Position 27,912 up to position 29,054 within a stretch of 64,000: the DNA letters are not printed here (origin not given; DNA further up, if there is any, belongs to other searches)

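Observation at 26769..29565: Ferredoxin plus truncated AOR-family gene sit between gap and tpiA, where pgk normally lies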

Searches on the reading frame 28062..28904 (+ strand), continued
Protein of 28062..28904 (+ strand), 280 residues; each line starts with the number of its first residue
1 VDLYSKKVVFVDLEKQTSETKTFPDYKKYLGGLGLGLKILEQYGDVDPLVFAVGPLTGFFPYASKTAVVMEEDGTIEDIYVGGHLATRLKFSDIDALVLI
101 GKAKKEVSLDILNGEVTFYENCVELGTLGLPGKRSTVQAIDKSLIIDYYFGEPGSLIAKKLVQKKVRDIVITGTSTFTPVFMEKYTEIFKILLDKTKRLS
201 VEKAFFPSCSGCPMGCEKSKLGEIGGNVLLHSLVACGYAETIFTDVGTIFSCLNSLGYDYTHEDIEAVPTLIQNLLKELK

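Call 27: search_protein_families(library=pfam, proteins=[P0164, P0165, P0166, P0168, P0170, P0123, P0130, P0143, P0158], max_evalue=0.01)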
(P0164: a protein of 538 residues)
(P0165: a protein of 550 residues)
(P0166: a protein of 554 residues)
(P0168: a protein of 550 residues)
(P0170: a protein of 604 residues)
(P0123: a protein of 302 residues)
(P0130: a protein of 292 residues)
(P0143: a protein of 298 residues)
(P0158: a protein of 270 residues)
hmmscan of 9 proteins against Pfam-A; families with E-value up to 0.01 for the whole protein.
P0164 (538 aa): 2 families
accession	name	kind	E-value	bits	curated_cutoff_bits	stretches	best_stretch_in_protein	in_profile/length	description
PF02730.20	AFOR_N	-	3.9e-38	131.6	29.8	1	7-193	2-196/199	Aldehyde ferredoxin oxidoreductase, N-terminal domain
PF01314.23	AFOR_C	-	5.4e-14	52.6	27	1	215-370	10-189/385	Aldehyde ferredoxin oxidoreductase, domains 2 & 3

P0165 (550 aa): 2 families
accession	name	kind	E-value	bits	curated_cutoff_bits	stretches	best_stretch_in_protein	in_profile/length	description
PF02730.20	AFOR_N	-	2.2e-45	155.3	29.8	1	5-192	2-197/199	Aldehyde ferredoxin oxidoreductase, N-terminal domain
PF01314.23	AFOR_C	-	6.9e-18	65.4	27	1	225-548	17-363/385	Aldehyde ferredoxin oxidoreductase, domains 2 & 3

P0166 (554 aa): 2 families
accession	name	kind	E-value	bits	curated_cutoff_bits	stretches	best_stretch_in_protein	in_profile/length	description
PF02730.20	AFOR_N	-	5.2e-37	128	29.8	1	8-203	3-198/199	Aldehyde ferredoxin oxidoreductase, N-terminal domain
PF01314.23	AFOR_C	-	6.6e-26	91.8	27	1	231-544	19-363/385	Aldehyde ferredoxin oxidoreductase, domains 2 & 3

P0168 (550 aa): 2 families
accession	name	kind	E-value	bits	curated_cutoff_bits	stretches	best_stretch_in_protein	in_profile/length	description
PF02730.20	AFOR_N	-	9.8e-45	153.2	29.8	1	8-196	2-198/199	Aldehyde ferredoxin oxidoreductase, N-terminal domain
PF01314.23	AFOR_C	-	1.1e-12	48.3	27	1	300-534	96-350/385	Aldehyde ferredoxin oxidoreductase, domains 2 & 3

P0170 (604 aa): 2 families
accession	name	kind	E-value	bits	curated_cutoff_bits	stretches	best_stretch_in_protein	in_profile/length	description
PF02730.20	AFOR_N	-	6.9e-68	228.8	29.8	1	11-209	2-198/199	Aldehyde ferredoxin oxidoreductase, N-terminal domain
PF01314.23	AFOR_C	-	2e-52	179.1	27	1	226-574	4-361/385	Aldehyde ferredoxin oxidoreductase, domains 2 & 3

P0123 (302 aa): 1 family
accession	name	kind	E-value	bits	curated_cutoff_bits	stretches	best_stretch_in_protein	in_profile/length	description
PF02730.20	AFOR_N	-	1.4e-22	80.9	29.8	1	15-127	2-127/199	Aldehyde ferredoxin oxidoreductase, N-terminal domain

P0130 (292 aa): 1 family
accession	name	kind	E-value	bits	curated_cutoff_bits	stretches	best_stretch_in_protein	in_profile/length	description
PF02730.20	AFOR_N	-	5.5e-22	78.9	29.8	1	7-131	2-139/199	Aldehyde ferredoxin oxidoreductase, N-terminal domain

P0143 (298 aa): 1 family
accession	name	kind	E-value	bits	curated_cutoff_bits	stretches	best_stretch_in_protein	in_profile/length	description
PF02730.20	AFOR_N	-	3.5e-13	50.2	29.8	1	4-121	2-126/199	Aldehyde ferredoxin oxidoreductase, N-terminal domain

P0158 (270 aa): 1 family
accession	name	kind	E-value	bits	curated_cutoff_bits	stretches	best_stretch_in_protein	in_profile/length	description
PF02730.20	AFOR_N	-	1.3e-10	41.7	29.8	1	6-118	2-128/199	Aldehyde ferredoxin oxidoreductase, N-terminal domain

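Call 29: find_encoding_contigs(protein=P0165, flank=6000, max_places=2)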
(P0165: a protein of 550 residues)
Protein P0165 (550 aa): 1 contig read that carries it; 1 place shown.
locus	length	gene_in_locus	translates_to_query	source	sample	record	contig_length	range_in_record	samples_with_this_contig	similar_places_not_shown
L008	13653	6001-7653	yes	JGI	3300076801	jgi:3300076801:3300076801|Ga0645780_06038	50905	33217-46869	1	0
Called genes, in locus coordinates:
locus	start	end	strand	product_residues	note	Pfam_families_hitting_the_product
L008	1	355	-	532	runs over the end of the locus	PF02388:FemAB, PF13480:Acetyltransf_6, PF02388:FemAB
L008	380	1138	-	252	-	PF00398:RrnaAD, PF08241:Methyltransf_11 (weak), PF13649:Methyltransf_25 (weak)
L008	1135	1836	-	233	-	PF07501:G5, PF06725:3D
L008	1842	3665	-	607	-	PF00580:UvrD-helicase, PF13245:AAA_19, PF13604:AAA_30 (faint), PF01443:Viral_helicase1 (faint), PF13361:UvrD_C, PF13538:UvrD_C_2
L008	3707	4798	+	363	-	PF00044:Gp_dh_N, PF02800:Gp_dh_C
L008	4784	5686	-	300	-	PF14238:DUF4340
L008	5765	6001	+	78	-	-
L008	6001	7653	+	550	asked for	PF02730:AFOR_N, PF01314:AFOR_C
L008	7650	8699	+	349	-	PF03816:LytR_cpsA_psr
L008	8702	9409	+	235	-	PF21694:DNA_pol3_delta_C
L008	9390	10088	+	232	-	PF04203:Sortase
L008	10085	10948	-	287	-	PF00041:fn3 (weak), PF16656:Pur_ac_phosph_N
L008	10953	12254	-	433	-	PF16656:Pur_ac_phosph_N (weak)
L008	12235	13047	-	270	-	PF01833:TIG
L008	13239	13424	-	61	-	-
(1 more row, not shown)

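Call 31: search_protein_families(library=ncbifam, proteins=[P0164, P0165, P0166, P0168, P0169, P0173, P0170], max_evalue=0.001)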
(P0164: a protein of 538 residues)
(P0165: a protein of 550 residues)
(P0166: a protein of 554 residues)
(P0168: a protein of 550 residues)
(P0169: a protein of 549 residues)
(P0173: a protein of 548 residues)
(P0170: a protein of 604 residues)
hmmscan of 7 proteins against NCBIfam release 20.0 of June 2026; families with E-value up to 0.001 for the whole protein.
P0164 (538 aa): 2 families
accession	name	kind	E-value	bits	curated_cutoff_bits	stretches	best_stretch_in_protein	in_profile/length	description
NF007354.0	PRK09849.1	equivalog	1.2e-18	67.1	868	1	8-202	12-213/703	aldehyde ferredoxin oxidoreductase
NF040818.1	GAPOR_Arch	equivalog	0.00074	17.9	1300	0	47-145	52-151/654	glyceraldehyde-3-phosphate:ferredoxin oxidoreductase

P0165 (550 aa): 1 family
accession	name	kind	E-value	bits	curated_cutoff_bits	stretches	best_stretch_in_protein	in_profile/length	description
NF007354.0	PRK09849.1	equivalog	3.9e-26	91.8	868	1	5-216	11-230/703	aldehyde ferredoxin oxidoreductase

P0166 (554 aa): 2 families
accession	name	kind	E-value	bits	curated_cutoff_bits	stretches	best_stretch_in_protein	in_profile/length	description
NF007354.0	PRK09849.1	equivalog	3e-19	69.1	868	1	5-211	9-214/703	aldehyde ferredoxin oxidoreductase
NF040818.1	GAPOR_Arch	equivalog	2.3e-07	29.5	1300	1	7-125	4-122/654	glyceraldehyde-3-phosphate:ferredoxin oxidoreductase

P0168 (550 aa): 1 family
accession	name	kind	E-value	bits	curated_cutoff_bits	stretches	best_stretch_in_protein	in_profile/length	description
NF007354.0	PRK09849.1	equivalog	7.7e-33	114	868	1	8-223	11-234/703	aldehyde ferredoxin oxidoreductase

P0169 (549 aa): 1 family
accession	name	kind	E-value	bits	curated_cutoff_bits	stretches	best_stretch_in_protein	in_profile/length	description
NF007354.0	PRK09849.1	equivalog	1.3e-22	80.2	868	1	11-215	15-228/703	aldehyde ferredoxin oxidoreductase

P0173 (548 aa): 2 families
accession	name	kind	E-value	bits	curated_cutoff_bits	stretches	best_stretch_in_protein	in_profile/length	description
NF007354.0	PRK09849.1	equivalog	1.6e-30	106.4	868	1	7-219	11-226/703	aldehyde ferredoxin oxidoreductase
NF040818.1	GAPOR_Arch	equivalog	0.00028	19.3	1300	0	7-123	4-119/654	glyceraldehyde-3-phosphate:ferredoxin oxidoreductase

P0170 (604 aa): 2 families
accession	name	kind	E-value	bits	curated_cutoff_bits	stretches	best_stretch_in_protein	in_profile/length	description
NF007354.0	PRK09849.1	equivalog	4e-42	144.7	868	1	11-225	11-223/703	aldehyde ferredoxin oxidoreductase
NF040818.1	GAPOR_Arch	equivalog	2.6e-05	22.7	1300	0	53-127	46-120/654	glyceraldehyde-3-phosphate:ferredoxin oxidoreductase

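Call 32: find_encoding_contigs(protein=P0164, flank=6000, max_places=2)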
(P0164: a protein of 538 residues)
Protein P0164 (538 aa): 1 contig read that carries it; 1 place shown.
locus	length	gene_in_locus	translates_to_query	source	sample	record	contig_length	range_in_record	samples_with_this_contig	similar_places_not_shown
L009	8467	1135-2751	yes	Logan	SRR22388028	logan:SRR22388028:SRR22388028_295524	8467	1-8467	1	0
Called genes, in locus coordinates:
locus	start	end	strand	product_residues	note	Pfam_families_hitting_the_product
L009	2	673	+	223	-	?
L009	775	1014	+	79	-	-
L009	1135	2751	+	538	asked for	PF02730:AFOR_N, PF01314:AFOR_C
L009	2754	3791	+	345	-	PF03816:LytR_cpsA_psr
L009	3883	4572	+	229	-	PF21694:DNA_pol3_delta_C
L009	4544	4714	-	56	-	-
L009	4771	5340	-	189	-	PF04350:PilO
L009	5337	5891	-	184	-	-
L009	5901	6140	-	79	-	PF01649:Ribosomal_S20p (weak)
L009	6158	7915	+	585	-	PF03023:MurJ, PF13440:Polysacc_synt_3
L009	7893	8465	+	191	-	?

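Call 33: find_encoding_contigs(protein=P0166, flank=6000, max_places=2)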
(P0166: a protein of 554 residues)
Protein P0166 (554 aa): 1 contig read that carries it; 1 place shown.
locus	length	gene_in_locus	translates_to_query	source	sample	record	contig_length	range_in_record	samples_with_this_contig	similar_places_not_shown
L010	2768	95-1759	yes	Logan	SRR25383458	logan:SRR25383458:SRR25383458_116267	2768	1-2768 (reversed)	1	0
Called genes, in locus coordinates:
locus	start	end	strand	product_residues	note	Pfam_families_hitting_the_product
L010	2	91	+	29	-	?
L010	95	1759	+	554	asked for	PF02730:AFOR_N, PF01314:AFOR_C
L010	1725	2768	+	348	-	?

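Call 34: search_solved_structures(query=P0165, max_evalue=0.001, show_alignments=2)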
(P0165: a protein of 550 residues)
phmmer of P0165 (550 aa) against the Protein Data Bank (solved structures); distinct sequences matched with E-value up to 0.001: 9.
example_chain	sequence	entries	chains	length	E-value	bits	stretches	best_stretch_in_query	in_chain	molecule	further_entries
1b25_A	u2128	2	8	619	6.7e-35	124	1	27-405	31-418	PROTEIN (FORMALDEHYDE FERREDOXIN OXIDOREDUCTASE) | FORMALDEHYDE FERREDOXIN OXIDOREDUCTASE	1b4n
1aor_A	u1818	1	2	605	8e-26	94.1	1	41-345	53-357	ALDEHYDE FERREDOXIN OXIDOREDUCTASE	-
9q1t_A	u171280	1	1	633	6e-24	87.9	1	49-250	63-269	Tungsten-dependent aldehyde oxidoreductase WOR83 from Haloferax volcanii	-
8c0z_A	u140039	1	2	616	5.1e-23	84.8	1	41-269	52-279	Aldehyde:ferredoxin oxidoreductase,tungsten-containing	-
9mqx_D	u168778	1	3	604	2.7e-21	79.1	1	44-348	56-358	Aldehyde:ferredoxin oxidoreductase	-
4z3w_A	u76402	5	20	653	4e-20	75.3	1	7-218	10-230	Benzoyl-CoA reductase, putative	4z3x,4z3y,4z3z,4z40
6x6u_A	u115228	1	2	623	2e-16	63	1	5-354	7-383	Formaldehyde:ferredoxin oxidoreductase wor5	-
6x1o_A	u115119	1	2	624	2.1e-16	63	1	5-354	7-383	Formaldehyde:ferredoxin oxidoreductase wor5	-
9g7j_A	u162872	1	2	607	2.1e-16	63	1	43-346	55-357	Aldehyde ferredoxin oxidoreductase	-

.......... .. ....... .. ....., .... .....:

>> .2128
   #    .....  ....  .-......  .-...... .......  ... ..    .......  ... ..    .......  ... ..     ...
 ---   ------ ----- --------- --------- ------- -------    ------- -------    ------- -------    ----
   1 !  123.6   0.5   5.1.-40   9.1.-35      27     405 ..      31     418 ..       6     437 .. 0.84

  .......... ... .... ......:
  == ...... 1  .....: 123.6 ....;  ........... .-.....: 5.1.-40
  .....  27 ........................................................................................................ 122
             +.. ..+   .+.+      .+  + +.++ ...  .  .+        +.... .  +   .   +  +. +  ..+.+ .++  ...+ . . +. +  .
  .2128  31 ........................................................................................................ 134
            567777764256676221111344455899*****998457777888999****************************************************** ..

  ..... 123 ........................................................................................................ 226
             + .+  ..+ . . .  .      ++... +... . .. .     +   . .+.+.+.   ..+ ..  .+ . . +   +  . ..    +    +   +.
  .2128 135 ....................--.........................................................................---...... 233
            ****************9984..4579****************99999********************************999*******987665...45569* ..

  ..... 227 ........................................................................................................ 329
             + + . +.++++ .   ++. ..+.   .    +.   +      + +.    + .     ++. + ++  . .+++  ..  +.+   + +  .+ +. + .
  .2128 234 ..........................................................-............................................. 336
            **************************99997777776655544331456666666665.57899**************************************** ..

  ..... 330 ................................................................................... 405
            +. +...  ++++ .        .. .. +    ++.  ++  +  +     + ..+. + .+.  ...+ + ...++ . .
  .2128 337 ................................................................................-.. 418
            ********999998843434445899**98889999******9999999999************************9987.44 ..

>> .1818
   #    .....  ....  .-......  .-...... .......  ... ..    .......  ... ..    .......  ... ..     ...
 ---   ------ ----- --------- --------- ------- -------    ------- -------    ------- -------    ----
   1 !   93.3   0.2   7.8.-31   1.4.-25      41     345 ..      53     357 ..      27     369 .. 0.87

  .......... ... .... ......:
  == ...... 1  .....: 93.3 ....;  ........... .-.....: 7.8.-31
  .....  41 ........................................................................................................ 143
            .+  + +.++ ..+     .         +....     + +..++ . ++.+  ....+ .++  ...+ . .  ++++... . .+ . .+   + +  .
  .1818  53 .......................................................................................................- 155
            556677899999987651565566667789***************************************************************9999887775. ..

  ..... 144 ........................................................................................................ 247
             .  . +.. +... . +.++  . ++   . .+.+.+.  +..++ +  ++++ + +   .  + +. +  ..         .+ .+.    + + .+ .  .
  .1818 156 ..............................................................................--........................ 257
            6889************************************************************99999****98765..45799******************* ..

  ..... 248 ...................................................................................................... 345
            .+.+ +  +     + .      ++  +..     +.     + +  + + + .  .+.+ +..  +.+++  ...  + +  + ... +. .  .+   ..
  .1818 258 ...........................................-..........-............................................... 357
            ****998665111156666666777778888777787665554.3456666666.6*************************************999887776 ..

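Call 39: find_homologous_proteins(query=A2, max_evalue=1e-20)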
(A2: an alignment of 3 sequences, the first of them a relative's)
Query A2 (3 sequences) (333 aa, profile of the alignment): 7976 proteins with E <= 1e-20 among 8000 candidates; the best 120 are listed.
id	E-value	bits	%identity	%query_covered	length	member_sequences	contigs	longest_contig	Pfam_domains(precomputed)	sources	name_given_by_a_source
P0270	4.2e-187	639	58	97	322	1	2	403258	PF00162.25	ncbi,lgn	-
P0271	8.1e-187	638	100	99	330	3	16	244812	PF00162.25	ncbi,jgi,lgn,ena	-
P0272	6.1e-164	563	56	97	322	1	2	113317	PF00162.25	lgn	-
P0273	5.6e-161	553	55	97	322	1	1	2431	PF00162.25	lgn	-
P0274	1.8e-158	545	75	98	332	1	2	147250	PF00162.25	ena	-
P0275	5.7e-147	507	64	97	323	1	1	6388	PF00162.25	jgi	jgi:phosphoglycerate kinase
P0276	9.2e-147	506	64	98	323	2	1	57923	PF00162.25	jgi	-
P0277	2.1e-146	505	65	97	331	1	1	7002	PF00162.25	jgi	jgi:phosphoglycerate kinase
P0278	4.6e-145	501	63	97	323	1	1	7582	PF00162.25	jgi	jgi:phosphoglycerate kinase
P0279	7.0e-144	497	52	97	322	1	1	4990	PF00162.25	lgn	-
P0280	1.9e-142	492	63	97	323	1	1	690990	PF00162.25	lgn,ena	-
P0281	2.0e-142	492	57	97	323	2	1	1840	PF00162.25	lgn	-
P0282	3.6e-142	491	58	98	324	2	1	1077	PF00162.25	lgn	-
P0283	2.3e-141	489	62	97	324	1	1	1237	PF00162.25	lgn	-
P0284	3.0e-141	488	63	97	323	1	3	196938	PF00162.25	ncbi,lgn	-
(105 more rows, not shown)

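Call 40: find_related_loci(query=A1, collection=metagenome_contigs, flank=8000)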
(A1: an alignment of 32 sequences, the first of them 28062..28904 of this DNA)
Query A1 (280 aa) in metagenome_contigs; peptide patterns used: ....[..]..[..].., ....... (x = any residue, [..] = any of these).
220 stretches matched a pattern; 138 encode a relative of the query (tblastn E <= 1e-3); the best 80 are kept; 80 distinct loci.
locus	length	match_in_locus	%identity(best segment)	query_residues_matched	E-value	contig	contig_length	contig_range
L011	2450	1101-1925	58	5-279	3e-114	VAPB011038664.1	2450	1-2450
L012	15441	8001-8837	58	1-279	5e-109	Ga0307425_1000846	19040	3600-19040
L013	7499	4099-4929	57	1-277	7e-109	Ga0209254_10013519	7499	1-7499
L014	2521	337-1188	59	1-279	9e-113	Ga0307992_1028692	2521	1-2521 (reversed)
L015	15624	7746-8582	55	1-279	2e-103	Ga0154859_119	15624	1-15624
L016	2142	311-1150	59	5-279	1e-108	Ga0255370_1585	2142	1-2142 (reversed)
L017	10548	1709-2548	53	1-280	3e-100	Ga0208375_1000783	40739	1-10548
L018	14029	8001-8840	53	1-280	3e-100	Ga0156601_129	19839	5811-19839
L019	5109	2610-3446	51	1-279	5e-98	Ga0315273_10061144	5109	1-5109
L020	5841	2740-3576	50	1-279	2e-97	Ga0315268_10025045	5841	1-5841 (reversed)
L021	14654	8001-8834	50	1-278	2e-97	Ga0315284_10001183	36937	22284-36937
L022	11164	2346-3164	51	1-277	6e-97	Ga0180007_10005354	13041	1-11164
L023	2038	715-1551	51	1-280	1e-101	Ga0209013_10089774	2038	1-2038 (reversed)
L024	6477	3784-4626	51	1-280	1e-96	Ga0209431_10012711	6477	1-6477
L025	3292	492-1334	51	1-280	4e-98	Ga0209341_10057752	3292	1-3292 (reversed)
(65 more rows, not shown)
